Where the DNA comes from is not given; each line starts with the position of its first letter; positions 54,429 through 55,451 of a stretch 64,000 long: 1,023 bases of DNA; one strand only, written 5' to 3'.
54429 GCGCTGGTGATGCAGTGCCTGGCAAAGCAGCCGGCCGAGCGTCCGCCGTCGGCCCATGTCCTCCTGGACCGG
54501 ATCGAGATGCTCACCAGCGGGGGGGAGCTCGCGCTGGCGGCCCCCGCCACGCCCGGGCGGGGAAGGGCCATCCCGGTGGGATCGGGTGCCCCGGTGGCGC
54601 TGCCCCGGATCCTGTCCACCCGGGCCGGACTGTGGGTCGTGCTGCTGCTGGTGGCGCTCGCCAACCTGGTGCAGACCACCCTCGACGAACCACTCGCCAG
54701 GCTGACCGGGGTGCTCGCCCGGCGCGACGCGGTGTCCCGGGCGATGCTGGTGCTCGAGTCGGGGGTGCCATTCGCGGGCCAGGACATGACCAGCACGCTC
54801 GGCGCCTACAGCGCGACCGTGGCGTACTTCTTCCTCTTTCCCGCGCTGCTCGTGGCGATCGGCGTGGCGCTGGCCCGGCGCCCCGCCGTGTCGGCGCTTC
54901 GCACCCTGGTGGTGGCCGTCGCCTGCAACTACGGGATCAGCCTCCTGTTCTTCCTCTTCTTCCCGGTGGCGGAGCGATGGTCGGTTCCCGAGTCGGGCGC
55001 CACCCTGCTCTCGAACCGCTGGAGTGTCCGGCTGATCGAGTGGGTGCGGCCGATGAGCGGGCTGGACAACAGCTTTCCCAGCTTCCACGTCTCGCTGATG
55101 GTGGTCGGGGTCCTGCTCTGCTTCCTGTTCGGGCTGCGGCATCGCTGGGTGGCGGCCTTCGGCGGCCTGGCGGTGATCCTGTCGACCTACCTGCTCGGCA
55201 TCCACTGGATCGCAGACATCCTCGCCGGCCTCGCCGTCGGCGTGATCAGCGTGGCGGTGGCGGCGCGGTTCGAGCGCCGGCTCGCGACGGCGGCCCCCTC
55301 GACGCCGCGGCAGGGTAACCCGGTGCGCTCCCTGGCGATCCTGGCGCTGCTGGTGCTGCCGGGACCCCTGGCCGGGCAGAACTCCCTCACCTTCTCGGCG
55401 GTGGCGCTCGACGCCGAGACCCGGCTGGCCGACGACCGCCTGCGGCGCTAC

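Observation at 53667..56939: Unusual multi-domain Ser/Thr kinase combining a cytoplasmic kinase, a PAP2-like membrane domain, a PhnD-like periplasmic binding domain and a C-terminal anchor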

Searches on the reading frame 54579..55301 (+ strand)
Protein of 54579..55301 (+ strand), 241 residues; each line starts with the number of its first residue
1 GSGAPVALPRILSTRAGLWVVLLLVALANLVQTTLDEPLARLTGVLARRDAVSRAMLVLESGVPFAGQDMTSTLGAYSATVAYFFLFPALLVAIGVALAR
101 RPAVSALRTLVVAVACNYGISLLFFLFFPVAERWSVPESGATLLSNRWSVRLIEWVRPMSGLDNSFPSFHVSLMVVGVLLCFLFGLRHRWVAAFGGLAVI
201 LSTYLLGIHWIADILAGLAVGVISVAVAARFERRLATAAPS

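Call 51: search_protein_representatives(alignment_id=A4)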
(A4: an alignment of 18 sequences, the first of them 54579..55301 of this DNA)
Query: 18 sequences, 566 profile positions. Proteins with E-value up to 0.001 (for the whole library): 518268; up to 1e-10: 212607; up to 1e-30: 368. The best 150 are listed.
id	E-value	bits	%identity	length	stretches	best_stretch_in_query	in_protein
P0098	2.2e-178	611.2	-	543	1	1-478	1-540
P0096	9.6e-173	592.6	-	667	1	4-453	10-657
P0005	2.7e-156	538.3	-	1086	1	8-561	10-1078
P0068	3.5e-155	534.6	-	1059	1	22-561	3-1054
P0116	1.4e-147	509.5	-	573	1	5-450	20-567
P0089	2.9e-145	501.9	-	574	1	8-461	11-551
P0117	7.3e-142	490.7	-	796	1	226-556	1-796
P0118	3.9e-136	471.7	-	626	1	7-453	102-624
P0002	8.6e-134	464.0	-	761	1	235-557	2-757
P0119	2.0e-129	449.6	-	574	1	6-454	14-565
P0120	1.8e-128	446.4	-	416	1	94-453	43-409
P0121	1.6e-123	430.1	-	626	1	180-460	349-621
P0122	6.9e-123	428.0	-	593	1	6-457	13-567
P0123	3.0e-122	425.9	-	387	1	94-458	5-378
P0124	2.1e-120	419.8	-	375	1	106-453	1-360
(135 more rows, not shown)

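Call 54: search_protein_families(library=pfam, alignment_id=A7, max_evalue=0.001)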
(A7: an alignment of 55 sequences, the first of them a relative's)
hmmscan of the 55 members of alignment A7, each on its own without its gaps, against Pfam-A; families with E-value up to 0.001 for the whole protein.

A. member 1, P0116 (573 aa): 7 families
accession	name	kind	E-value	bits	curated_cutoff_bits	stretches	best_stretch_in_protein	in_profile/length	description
PF00069.31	Pkinase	-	2.5e-48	165.2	31.7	1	25-284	1-253/263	Protein kinase domain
PF07714.23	PK_Tyr_Ser-Thr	-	3e-30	105.8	23.1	1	28-283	4-249/258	Protein tyrosine and serine/threonine kinase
PF14378.12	PAP2_3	-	2.9e-11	44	27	1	406-559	26-189/190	PAP2 superfamily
PF01636.29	APH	-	5e-10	40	23.2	1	135-172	162-200/239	Phosphotransferase enzyme family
PF01569.27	PAP2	-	7.4e-09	35.9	27.2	1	455-565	19-125/130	PAP2 superfamily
PF03109.22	ABC1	-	1.7e-08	34.3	22.9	1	80-171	124-216/244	ABC1 atypical kinase-like domain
PF14531.12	Kinase-like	-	0.00083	19.1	25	0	135-246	158-261/289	Kinase-like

B. families by the number of members that match (of 55 scanned): 16 families
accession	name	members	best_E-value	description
PF14378.12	PAP2_3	51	8.1e-15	PAP2 superfamily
PF01569.27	PAP2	50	8.8e-14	PAP2 superfamily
PF00069.31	Pkinase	17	3.1e-49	Protein kinase domain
PF07714.23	PK_Tyr_Ser-Thr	17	2.9e-36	Protein tyrosine and serine/threonine kinase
PF13676.11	TIR_2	16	1.7e-25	TIR domain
PF08937.16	ThsB_TIR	7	4.2e-06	Thoeris protein ThsB, TIR-like domain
PF12770.12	CHAT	6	1.8e-30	CHAT domain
PF01636.29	APH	6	5e-10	Phosphotransferase enzyme family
PF01582.25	TIR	6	7.7e-08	TIR domain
PF03109.22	ABC1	5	1.7e-08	ABC1 atypical kinase-like domain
PF00656.27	Peptidase_C14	4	1.5e-16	Caspase domain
PF17667.7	Pkinase_fungal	3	3.8e-05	Fungal protein kinase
PF14531.12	Kinase-like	3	0.00015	Kinase-like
PF12974.12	Phosphonate-bd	1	9.4e-12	ABC transporter, phosphonate, periplasmic substrate-binding protein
PF01163.29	RIO1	1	0.0005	RIO domain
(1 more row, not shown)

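Call 78: search_solved_structures(query=A8, max_evalue=5, show_alignments=4)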
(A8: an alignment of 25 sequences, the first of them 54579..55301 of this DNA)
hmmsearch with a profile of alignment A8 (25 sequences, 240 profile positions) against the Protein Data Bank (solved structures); distinct sequences matched with E-value up to 5: 15.
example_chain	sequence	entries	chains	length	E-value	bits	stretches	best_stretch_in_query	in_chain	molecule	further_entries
5jki_A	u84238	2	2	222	0.00077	21.9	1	149-235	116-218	Putative lipid phosphate phosphatase YodM | Phosphatidylglycerophosphatase B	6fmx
2akc_A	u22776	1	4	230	0.019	17.3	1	161-225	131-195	class A nonspecific acid phosphatase PhoN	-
2a96_A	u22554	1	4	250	0.021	17.2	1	161-225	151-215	class A nonspecific acid phosphatase PhoN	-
5jwy_A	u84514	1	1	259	0.024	17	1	163-233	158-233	Phosphatidylglycerophosphatase B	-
4px7_A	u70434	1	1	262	0.044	16.2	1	163-233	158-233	Phosphatidylglycerophosphatase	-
2ipb_A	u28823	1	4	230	0.1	15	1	161-225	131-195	Class A nonspecific acid phosphatase PhoN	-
1d2t_A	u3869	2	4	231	0.11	14.9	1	161-228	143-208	ACID PHOSPHATASE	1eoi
9qci_A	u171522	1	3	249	0.18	14.1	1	161-227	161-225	Major phosphate-irrepressible acid phosphatase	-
1iw8_A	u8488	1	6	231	0.2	14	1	161-228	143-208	acid phosphatase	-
9qcj_A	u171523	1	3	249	0.2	14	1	161-227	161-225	Major phosphate-irrepressible acid phosphatase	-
9jq0_A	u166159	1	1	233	0.23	13.8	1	161-228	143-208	Acid phosphatase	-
6ebu_A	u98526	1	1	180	0.44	12.9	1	163-230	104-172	LpxE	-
7fcf_A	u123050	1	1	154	0.48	12.8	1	148-185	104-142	Fimbrial protein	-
7fcf_B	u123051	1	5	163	0.53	12.6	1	148-185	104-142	Fimbrial protein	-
8yc1_A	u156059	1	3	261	0.64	12.4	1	161-228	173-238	Acid phosphatase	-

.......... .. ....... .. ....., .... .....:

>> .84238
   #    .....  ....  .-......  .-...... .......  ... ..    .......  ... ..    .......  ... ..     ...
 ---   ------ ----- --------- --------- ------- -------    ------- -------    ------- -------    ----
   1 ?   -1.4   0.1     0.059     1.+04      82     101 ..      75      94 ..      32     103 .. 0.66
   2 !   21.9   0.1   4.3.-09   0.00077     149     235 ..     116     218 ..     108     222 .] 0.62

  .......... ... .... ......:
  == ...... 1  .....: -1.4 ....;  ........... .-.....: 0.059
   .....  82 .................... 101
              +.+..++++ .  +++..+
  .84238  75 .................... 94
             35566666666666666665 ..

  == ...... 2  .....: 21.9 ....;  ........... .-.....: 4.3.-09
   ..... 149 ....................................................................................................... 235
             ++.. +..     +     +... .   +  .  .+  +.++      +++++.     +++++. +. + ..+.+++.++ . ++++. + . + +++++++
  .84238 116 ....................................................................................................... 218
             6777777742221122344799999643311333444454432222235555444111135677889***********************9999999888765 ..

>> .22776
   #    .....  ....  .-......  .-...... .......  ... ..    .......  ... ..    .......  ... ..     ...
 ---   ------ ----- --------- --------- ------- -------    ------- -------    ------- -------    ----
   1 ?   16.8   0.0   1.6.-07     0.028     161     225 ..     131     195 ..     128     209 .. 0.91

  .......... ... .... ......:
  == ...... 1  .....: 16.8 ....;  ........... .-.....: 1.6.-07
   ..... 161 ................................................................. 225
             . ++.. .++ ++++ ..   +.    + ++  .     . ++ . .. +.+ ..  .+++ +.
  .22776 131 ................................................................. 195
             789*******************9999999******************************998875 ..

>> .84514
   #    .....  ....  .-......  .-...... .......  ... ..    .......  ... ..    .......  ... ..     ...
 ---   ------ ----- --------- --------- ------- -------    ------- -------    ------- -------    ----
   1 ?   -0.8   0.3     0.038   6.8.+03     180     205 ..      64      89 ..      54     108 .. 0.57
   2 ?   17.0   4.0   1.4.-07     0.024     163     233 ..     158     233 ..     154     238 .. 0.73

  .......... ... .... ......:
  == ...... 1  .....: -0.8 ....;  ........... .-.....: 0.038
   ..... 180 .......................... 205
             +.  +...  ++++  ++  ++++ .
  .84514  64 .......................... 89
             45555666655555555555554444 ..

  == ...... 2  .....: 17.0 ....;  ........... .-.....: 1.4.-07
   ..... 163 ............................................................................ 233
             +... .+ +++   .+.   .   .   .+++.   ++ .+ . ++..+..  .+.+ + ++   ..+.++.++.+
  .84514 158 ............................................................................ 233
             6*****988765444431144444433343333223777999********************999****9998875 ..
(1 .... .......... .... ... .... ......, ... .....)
